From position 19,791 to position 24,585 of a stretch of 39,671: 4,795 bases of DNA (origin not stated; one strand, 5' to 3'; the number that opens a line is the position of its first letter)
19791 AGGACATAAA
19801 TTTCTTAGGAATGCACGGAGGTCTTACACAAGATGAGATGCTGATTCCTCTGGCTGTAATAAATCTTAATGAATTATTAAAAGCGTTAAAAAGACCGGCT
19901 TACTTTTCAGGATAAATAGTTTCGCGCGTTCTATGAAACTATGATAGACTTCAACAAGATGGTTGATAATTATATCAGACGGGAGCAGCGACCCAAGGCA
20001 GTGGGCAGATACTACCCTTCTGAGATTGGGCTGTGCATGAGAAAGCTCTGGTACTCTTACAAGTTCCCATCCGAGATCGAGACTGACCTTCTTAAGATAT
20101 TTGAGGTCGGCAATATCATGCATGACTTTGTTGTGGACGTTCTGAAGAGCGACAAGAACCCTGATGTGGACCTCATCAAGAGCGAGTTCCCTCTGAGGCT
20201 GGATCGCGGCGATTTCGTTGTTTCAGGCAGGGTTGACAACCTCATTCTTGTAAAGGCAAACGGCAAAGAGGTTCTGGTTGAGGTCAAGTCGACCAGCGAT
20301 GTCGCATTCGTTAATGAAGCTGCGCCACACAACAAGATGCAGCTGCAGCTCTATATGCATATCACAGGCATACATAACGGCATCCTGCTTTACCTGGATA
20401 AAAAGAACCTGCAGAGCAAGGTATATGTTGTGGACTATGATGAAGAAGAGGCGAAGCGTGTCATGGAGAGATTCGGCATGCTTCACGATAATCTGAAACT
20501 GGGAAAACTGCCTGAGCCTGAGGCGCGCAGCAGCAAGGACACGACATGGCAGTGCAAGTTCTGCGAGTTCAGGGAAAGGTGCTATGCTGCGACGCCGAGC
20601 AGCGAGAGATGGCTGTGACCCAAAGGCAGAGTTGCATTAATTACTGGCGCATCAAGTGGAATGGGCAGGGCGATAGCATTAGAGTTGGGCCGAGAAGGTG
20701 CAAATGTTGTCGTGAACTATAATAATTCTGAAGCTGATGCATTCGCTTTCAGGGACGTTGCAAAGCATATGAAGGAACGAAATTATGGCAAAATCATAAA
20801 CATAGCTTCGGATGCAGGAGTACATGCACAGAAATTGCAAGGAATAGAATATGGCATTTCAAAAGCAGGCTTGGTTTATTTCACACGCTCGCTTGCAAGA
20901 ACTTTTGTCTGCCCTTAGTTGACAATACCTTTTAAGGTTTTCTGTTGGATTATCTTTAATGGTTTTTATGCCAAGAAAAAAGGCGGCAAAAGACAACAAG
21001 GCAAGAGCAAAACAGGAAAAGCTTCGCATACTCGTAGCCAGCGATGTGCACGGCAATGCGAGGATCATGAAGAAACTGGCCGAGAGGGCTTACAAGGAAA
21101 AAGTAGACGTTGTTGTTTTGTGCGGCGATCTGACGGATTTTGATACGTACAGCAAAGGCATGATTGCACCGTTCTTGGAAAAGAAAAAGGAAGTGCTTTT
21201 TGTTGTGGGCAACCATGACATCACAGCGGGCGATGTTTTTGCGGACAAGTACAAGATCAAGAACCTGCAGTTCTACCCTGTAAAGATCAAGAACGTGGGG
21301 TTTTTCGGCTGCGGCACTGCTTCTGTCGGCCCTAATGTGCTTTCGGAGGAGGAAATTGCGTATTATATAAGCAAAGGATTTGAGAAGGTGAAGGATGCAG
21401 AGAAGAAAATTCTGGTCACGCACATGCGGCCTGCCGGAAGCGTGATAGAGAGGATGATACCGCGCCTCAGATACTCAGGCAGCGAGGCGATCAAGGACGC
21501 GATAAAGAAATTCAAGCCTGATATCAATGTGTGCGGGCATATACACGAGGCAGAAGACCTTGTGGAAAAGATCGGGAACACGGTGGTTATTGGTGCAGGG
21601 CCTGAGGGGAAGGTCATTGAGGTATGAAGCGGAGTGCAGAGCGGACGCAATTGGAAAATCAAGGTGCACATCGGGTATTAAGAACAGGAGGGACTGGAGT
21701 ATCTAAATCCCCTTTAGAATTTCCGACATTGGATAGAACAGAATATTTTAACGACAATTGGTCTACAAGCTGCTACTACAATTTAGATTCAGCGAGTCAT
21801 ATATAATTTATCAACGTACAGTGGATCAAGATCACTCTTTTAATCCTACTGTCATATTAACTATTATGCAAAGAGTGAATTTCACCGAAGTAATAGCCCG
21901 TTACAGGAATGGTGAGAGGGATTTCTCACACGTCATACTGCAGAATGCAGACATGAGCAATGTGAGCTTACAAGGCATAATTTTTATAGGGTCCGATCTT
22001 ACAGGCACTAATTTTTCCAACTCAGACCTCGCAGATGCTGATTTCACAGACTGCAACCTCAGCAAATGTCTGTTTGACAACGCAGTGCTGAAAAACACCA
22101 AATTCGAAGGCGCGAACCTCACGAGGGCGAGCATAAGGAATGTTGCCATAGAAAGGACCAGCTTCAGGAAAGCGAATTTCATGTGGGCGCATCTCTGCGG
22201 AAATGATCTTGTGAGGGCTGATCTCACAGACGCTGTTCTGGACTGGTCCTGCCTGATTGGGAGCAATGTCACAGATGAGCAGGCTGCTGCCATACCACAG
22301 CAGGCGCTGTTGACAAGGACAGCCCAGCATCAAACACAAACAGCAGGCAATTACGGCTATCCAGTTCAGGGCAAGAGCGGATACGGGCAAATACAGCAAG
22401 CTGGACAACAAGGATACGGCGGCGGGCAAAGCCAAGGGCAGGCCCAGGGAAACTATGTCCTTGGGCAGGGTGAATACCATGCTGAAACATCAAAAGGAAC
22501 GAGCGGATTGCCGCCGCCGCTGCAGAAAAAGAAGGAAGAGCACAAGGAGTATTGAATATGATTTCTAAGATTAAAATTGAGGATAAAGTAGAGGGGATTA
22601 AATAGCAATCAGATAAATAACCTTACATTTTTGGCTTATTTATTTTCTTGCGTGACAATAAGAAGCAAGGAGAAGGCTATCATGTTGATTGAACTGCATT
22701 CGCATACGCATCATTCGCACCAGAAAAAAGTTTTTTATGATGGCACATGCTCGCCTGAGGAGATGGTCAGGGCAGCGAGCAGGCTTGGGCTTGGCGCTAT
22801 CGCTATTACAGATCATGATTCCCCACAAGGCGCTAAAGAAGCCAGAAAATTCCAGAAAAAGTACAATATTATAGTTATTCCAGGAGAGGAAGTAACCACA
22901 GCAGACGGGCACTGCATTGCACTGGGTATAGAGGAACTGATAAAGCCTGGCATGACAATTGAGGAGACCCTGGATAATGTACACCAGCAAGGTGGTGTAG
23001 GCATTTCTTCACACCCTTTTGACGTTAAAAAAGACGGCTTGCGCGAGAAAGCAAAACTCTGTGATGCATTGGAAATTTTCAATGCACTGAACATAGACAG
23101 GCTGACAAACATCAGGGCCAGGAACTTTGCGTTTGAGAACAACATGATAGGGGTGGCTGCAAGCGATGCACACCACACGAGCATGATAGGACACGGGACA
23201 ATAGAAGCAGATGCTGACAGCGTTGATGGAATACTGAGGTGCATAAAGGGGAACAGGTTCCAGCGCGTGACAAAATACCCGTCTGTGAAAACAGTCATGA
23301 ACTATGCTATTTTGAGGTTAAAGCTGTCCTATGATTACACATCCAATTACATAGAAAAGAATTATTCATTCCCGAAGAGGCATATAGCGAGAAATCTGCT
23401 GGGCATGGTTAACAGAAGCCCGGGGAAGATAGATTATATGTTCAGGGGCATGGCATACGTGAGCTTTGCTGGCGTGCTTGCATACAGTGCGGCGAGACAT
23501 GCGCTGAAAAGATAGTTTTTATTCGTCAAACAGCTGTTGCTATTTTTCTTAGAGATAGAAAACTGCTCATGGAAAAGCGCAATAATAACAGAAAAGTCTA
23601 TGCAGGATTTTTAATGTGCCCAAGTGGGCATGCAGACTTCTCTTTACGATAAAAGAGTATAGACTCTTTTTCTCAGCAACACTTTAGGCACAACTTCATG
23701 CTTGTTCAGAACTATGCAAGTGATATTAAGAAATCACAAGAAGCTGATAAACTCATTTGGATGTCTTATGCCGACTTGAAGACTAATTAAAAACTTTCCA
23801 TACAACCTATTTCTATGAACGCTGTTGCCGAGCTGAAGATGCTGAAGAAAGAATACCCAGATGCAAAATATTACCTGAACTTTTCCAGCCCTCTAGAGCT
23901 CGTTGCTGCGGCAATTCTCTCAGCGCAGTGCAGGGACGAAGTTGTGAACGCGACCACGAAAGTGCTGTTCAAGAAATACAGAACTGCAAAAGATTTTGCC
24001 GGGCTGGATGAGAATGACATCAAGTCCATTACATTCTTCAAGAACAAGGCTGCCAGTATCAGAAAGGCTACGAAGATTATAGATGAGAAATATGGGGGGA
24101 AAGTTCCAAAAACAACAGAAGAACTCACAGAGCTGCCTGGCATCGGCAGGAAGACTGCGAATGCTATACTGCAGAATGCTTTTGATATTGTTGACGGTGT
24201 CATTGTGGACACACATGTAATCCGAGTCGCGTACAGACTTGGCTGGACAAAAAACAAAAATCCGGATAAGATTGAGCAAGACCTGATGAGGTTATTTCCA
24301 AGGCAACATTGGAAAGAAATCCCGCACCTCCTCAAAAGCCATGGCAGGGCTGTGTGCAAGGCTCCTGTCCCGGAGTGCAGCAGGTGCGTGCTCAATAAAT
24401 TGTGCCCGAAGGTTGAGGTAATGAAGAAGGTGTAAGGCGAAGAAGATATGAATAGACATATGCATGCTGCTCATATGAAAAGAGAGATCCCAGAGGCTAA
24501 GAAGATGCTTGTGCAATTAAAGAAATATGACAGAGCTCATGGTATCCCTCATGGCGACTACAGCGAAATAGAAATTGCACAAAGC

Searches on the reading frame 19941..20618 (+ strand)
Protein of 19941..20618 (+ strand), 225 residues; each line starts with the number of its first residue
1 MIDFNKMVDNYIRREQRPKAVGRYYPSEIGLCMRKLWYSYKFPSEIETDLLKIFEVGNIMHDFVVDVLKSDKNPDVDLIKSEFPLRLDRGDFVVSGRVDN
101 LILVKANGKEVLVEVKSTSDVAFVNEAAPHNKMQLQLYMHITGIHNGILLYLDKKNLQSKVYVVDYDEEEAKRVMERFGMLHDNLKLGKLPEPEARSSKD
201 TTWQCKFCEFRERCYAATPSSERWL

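Call 29: search_protein_families(library=pfam, proteins=[window:19941-20618:+], max_evalue=0.0001)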
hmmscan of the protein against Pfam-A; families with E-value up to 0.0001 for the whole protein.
window:19941-20618:+ (225 aa): 2 families
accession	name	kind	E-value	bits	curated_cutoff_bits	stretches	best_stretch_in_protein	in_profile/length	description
PF12705.13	PDDEXK_1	-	4.4e-08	33.8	22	1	64-214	96-246/247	PD-(D/E)XK nuclease superfamily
PF01930.23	Cas_Cas4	-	2e-06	28.4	22.7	1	31-215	10-159/160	Domain of unknown function DUF83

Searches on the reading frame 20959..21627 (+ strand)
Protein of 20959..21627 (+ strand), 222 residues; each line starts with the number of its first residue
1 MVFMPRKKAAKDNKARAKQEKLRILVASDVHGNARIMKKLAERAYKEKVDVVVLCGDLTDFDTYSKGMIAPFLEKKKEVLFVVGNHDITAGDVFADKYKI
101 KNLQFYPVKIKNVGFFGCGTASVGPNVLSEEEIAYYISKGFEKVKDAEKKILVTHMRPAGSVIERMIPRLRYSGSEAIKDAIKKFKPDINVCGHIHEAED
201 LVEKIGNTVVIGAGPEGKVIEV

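Call 29: search_protein_families(library=pfam, proteins=[window:20959-21627:+], max_evalue=0.0001)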
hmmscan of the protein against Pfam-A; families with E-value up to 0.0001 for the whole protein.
window:20959-21627:+ (222 aa): 3 families
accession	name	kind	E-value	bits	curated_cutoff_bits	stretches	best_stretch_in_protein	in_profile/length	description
PF00149.33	Metallophos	-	5.6e-19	69.8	21.5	1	22-197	1-190/191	Calcineurin-like phosphoesterase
PF12850.12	Metallophos_2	-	4.5e-17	62.9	27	1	22-214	1-133/154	Calcineurin-like phosphoesterase superfamily domain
PF14582.11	Metallophos_3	-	1.4e-12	47.9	28.2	1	135-214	162-237/259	Metallophosphoesterase, calcineurin superfamily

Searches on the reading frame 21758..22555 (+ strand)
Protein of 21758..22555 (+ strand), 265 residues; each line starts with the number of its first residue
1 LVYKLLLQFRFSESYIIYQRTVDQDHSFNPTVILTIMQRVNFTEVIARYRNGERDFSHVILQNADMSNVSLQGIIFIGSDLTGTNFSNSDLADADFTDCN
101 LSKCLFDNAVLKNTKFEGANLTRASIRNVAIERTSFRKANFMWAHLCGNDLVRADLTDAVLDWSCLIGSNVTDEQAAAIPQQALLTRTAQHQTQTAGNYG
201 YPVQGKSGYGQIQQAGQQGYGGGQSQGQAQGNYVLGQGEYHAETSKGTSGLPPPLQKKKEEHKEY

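Call 29: search_protein_families(library=pfam, proteins=[window:21758-22555:+], max_evalue=0.0001)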
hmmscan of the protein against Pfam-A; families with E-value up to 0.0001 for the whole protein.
window:21758-22555:+ (265 aa): 4 families
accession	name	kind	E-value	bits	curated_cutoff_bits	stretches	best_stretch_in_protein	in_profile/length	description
PF00805.28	Pentapeptide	-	6.4e-24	83.6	20.2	3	89-128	1-40/40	Pentapeptide repeats (8 copies)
PF13599.13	Pentapeptide_4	-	3.2e-17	62.8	38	2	99-163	1-65/78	Pentapeptide repeat region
PF13576.12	Pentapeptide_3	-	9.6e-14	51.8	27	2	72-114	2-47/48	Pentapeptide repeats (9 copies)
PF23894.2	LD_SV2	-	5.6e-05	23.8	29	0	50-106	36-92/92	SV2A/B/C luminal domain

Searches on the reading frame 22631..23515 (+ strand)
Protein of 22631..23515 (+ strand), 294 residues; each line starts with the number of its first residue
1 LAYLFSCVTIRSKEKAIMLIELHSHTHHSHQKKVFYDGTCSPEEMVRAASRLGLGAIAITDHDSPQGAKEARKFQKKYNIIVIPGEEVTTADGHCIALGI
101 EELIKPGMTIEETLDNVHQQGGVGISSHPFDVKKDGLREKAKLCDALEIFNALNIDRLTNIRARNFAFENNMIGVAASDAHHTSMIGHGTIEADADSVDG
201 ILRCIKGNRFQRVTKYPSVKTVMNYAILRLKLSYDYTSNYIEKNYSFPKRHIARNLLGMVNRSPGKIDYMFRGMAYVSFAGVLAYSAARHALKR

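Call 30: search_protein_families(library=pfam, proteins=[window:22631-23515:+], max_evalue=0.0001)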
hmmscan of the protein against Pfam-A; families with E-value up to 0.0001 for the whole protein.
window:22631-23515:+ (294 aa): 2 families
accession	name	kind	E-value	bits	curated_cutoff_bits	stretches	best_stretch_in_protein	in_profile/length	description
PF02811.25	PHP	-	2.1e-10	41.6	26.4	1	27-92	2-67/164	PHP domain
PF13263.12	PHP_C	-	4.5e-08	32.9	21.3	1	160-206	4-52/56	PHP-associated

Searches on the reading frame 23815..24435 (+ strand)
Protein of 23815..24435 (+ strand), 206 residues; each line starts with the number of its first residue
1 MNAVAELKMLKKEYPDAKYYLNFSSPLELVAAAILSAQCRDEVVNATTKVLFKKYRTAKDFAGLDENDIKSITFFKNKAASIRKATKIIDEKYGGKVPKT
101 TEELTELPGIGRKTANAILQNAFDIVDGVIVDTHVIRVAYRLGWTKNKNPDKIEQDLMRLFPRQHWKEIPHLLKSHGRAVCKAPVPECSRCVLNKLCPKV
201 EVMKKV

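Call 30: search_protein_families(library=pfam, proteins=[window:23815-24435:+], max_evalue=0.0001)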
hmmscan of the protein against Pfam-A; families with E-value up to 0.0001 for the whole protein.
window:23815-24435:+ (206 aa): 3 families
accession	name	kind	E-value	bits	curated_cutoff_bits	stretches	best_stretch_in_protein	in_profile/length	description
PF00730.31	HhH-GPD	-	4.7e-20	72.4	26.2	1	32-162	2-107/108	HhH-GPD superfamily base excision DNA repair protein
PF00633.29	HHH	-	2.8e-10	40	24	1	92-120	1-29/30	Helix-hairpin-helix motif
PF14520.12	HHH_5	-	2.6e-05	25.1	27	0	102-119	35-52/57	Helix-hairpin-helix domain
